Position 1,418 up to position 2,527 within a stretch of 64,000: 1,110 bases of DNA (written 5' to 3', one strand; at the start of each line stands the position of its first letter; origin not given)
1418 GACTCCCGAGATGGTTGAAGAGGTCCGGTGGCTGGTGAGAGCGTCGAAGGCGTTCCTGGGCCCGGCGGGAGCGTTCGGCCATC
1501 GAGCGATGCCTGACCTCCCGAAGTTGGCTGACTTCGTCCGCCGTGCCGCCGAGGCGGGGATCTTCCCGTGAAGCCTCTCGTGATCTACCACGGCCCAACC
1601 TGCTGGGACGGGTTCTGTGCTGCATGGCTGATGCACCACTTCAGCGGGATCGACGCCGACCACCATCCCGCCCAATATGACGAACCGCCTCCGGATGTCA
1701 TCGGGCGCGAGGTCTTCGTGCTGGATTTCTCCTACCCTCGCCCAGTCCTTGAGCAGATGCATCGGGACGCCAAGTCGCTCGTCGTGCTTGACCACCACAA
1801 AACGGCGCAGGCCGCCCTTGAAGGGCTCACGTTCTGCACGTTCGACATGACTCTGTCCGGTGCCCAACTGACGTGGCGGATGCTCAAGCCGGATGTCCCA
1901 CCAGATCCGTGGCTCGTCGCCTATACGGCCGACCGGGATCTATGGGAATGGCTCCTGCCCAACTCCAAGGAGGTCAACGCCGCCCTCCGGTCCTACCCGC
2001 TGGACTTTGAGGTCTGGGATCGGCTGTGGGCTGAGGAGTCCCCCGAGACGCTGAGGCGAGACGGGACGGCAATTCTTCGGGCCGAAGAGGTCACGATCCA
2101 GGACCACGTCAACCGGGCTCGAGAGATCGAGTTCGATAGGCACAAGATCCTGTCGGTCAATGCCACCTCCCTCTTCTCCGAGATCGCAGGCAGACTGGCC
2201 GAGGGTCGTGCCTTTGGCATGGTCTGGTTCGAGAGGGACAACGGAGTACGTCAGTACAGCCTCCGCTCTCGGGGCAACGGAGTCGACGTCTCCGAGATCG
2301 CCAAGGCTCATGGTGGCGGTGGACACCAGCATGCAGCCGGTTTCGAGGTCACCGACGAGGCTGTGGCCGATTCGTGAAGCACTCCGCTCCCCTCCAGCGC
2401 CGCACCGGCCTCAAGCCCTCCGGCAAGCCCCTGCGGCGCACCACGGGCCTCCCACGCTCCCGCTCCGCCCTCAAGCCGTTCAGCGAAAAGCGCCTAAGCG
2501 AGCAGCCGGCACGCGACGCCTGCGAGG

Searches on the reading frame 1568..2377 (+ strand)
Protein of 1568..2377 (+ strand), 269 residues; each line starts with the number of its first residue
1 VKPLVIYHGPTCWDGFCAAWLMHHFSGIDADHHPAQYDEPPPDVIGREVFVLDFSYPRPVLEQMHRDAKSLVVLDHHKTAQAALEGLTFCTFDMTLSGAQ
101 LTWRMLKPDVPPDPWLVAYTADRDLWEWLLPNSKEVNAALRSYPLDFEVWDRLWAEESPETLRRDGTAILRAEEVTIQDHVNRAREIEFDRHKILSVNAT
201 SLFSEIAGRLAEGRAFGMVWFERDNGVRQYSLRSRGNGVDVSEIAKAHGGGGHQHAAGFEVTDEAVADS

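Call 84: search_protein_families(library=pfam, proteins=[window:1568-2377:+], max_evalue=0.01)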
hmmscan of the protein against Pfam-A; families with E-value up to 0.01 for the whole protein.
window:1568-2377:+ (269 aa): 2 families
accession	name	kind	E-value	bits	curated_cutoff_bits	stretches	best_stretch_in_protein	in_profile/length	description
PF02272.25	DHHA1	-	8e-07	29.9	25.9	1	206-265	21-87/102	DHHA1 domain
PF01368.27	DHH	-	0.0046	17.7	28.1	1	14-107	13-103/125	DHH family, N-terminal domain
